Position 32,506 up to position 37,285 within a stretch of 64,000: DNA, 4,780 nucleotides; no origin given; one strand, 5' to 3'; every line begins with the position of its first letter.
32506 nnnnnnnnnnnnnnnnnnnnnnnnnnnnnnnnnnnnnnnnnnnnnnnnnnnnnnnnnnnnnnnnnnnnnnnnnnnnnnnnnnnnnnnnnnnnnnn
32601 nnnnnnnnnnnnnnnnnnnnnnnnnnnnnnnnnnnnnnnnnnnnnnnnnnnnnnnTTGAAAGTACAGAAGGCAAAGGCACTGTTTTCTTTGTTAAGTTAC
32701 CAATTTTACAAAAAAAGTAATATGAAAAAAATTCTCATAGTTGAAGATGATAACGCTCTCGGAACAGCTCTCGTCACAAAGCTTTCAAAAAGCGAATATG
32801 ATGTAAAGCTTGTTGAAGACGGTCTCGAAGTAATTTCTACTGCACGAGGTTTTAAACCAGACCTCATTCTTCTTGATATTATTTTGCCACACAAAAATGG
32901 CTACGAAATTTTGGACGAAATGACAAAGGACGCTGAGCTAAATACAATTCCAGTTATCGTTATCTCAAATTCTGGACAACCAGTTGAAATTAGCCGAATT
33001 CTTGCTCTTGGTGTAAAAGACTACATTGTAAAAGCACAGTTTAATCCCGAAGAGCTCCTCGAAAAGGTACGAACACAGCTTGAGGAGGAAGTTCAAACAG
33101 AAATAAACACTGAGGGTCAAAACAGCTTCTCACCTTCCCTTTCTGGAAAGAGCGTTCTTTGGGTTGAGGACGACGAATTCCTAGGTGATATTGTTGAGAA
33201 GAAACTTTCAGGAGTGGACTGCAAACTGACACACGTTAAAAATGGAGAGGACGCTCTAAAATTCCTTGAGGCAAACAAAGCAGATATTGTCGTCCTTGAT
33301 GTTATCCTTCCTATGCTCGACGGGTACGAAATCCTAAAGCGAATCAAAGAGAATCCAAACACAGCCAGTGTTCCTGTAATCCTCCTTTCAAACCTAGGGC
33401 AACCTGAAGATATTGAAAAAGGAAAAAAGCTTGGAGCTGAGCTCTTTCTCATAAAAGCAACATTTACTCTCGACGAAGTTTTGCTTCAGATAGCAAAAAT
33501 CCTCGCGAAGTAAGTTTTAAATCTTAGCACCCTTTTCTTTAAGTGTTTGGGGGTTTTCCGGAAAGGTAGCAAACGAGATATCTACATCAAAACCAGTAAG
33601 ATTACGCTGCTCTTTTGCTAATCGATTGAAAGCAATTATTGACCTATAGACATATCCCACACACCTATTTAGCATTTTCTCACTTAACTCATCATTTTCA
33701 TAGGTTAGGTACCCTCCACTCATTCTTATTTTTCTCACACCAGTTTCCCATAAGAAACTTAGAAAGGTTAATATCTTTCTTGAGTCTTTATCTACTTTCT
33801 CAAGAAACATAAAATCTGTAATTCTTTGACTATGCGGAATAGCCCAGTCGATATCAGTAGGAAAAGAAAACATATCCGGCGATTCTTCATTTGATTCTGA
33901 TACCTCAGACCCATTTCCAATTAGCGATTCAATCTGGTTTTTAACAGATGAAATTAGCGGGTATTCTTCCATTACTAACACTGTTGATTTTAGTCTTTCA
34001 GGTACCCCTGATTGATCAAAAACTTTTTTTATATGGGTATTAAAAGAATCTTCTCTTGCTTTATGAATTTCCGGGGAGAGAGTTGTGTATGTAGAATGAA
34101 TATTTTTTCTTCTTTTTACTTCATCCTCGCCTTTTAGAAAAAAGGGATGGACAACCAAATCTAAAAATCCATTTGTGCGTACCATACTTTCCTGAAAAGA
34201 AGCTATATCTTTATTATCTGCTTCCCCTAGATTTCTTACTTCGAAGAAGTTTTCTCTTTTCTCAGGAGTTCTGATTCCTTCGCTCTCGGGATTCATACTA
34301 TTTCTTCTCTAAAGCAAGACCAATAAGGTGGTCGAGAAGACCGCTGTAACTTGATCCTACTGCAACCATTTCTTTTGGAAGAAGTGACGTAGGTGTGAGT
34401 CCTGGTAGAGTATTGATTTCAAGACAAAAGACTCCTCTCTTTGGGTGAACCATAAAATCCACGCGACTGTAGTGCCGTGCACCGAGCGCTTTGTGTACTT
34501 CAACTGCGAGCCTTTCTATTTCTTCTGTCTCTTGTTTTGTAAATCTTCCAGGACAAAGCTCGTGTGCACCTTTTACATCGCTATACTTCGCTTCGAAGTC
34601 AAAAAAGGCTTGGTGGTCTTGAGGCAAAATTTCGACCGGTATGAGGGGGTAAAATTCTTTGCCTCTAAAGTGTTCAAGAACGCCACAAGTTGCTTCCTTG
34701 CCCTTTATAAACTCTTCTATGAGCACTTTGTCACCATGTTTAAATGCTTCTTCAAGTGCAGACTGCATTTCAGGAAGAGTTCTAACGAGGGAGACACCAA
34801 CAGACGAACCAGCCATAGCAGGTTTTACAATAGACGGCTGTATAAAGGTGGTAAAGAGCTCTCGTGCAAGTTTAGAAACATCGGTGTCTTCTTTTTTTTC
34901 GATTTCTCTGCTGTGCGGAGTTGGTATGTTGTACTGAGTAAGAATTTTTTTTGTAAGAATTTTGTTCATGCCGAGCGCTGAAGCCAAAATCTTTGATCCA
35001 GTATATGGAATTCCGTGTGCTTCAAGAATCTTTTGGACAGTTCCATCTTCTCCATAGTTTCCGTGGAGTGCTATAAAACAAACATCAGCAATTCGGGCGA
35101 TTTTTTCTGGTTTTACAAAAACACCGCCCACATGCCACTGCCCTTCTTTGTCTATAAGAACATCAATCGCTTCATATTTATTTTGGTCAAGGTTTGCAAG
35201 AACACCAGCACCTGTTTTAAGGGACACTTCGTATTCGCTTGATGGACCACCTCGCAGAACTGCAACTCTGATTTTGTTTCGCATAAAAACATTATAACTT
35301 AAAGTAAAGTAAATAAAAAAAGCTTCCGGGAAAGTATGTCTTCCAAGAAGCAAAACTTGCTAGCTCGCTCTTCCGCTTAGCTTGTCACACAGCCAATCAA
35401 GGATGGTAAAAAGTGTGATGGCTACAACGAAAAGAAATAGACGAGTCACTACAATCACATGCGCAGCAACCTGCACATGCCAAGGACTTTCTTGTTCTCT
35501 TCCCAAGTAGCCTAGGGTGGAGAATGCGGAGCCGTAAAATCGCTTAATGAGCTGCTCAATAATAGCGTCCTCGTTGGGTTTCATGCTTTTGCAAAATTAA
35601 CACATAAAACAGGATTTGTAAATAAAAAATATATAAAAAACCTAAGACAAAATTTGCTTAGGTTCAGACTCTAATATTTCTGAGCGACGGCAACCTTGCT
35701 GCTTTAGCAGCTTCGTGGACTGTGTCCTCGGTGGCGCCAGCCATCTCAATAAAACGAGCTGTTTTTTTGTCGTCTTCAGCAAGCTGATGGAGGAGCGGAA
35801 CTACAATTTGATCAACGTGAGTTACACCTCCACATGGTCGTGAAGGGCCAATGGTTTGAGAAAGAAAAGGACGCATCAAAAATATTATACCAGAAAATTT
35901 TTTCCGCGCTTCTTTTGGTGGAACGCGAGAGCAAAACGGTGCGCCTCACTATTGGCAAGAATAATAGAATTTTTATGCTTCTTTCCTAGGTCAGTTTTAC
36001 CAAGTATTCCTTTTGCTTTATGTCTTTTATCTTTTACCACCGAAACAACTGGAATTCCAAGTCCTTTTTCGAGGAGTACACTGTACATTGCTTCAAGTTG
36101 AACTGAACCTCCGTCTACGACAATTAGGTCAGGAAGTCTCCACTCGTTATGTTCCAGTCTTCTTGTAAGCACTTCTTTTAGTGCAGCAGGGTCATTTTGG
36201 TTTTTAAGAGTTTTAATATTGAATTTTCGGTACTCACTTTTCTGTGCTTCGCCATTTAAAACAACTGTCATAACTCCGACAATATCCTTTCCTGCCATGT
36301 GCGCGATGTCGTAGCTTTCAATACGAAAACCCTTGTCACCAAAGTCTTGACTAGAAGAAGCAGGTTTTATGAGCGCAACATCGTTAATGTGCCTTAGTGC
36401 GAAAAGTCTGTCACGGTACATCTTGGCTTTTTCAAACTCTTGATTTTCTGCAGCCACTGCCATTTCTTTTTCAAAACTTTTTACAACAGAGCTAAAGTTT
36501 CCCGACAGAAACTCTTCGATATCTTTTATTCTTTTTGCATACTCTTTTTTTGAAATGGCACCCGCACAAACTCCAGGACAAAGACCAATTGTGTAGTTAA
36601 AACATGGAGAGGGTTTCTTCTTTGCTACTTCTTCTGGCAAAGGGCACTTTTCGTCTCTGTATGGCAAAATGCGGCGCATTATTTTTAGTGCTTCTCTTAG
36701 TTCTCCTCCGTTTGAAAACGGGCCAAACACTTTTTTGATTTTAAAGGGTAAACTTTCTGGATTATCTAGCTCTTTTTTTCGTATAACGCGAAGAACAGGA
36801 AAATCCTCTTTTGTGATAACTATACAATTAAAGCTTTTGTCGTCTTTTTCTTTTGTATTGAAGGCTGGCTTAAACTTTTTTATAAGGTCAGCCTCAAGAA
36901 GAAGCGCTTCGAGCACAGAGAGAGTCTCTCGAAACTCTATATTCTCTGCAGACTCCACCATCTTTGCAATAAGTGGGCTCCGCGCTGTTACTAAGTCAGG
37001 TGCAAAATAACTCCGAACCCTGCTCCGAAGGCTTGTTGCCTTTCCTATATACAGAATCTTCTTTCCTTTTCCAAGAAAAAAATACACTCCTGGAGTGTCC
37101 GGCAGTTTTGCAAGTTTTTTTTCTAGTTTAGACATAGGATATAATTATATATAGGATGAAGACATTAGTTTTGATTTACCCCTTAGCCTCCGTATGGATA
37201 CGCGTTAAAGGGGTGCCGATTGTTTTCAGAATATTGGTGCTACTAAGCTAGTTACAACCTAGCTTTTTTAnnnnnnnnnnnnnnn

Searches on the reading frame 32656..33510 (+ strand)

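Call 78: search_protein_families(library=pfam, max_evalue=0.001, proteins=[window:32656-33510:+])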
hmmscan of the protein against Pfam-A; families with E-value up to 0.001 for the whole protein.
window:32656-33510:+ (285 aa): 2 families
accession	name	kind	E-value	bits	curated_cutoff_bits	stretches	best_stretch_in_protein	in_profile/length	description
PF00072.30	Response_reg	-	1.4e-41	141.5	30.2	2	26-139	1-111/111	Response regulator receiver domain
PF20274.4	cREC_REC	-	0.00037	21.6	27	0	188-236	12-62/88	Cyclic-phosphate processing Receiver domain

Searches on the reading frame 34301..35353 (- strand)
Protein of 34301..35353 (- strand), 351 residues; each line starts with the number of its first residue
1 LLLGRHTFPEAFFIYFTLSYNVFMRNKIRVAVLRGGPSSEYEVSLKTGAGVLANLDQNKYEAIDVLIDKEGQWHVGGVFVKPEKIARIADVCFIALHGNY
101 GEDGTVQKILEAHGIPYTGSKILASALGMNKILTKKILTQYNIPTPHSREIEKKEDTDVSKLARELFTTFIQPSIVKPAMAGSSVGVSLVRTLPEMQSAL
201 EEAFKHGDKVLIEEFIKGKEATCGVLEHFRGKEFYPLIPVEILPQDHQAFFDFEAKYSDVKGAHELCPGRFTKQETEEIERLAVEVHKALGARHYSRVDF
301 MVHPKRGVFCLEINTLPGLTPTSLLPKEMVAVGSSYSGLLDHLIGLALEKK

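Call 79: search_protein_families(library=pfam, max_evalue=0.001, proteins=[window:34301-35353:-])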
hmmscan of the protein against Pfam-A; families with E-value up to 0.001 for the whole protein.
window:34301-35353:- (351 aa): 8 families
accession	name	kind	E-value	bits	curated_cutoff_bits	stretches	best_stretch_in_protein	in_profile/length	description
PF07478.18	Dala_Dala_lig_C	-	7e-48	163.3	24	1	138-344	2-203/204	D-ala D-ala ligase C-terminus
PF01820.27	Dala_Dala_lig_N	-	3.6e-26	92.5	34.6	2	29-76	1-48/121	D-ala D-ala ligase N-terminus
PF02655.19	ATP-grasp_3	-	1.3e-08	35.5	23.2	1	130-315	3-155/160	ATP-grasp domain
PF01071.24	GARS_A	-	7.5e-08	32.9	27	1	130-252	2-119/194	Phosphoribosylglycinamide synthetase, ATP-grasp (A) domain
PF02786.22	CPSase_L_D2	-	7.5e-08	32.6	19.8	1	131-218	2-91/211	Carbamoyl-phosphate synthase L chain, ATP binding domain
PF08443.16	RimK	-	1.5e-07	31.7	21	0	130-221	3-87/188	RimK-like ATP-grasp domain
PF02222.28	ATP-grasp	-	1.1e-06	28.9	27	1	137-238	2-100/179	ATP-grasp domain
PF13535.11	ATP-grasp_4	-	3.7e-05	23.8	27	0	172-315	3-150/160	ATP-grasp domain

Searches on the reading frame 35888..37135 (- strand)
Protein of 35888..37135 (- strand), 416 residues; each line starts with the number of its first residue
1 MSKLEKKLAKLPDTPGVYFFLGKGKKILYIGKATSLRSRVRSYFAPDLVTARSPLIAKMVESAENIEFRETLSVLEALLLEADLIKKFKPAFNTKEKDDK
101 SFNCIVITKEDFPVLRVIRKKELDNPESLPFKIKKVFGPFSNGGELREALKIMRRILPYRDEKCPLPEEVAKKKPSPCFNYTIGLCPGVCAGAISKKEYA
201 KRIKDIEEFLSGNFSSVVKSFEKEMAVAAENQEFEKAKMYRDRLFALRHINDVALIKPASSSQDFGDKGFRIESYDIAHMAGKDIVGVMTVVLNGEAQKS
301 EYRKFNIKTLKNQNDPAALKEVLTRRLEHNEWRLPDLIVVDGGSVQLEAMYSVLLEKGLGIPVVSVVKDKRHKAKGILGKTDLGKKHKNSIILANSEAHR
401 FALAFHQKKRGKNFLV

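Call 79: search_protein_families(library=pfam, max_evalue=0.001, proteins=[window:35888-37135:-])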
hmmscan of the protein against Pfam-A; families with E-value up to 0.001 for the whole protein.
window:35888-37135:- (416 aa): 3 families
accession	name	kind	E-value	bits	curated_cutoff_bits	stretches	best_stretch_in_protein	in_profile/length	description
PF08459.17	UvrC_RNaseH_dom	-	2e-34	119.2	22.3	1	271-402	12-158/159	UvrC RNAse H endonuclease domain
PF02151.25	UVR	-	1.1e-05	25.4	21.5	1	217-248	3-34/36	UvrB/uvrC motif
PF01541.30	GIY-YIG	-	2.6e-05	24.9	22.6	1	16-90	3-74/78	GIY-YIG catalytic domain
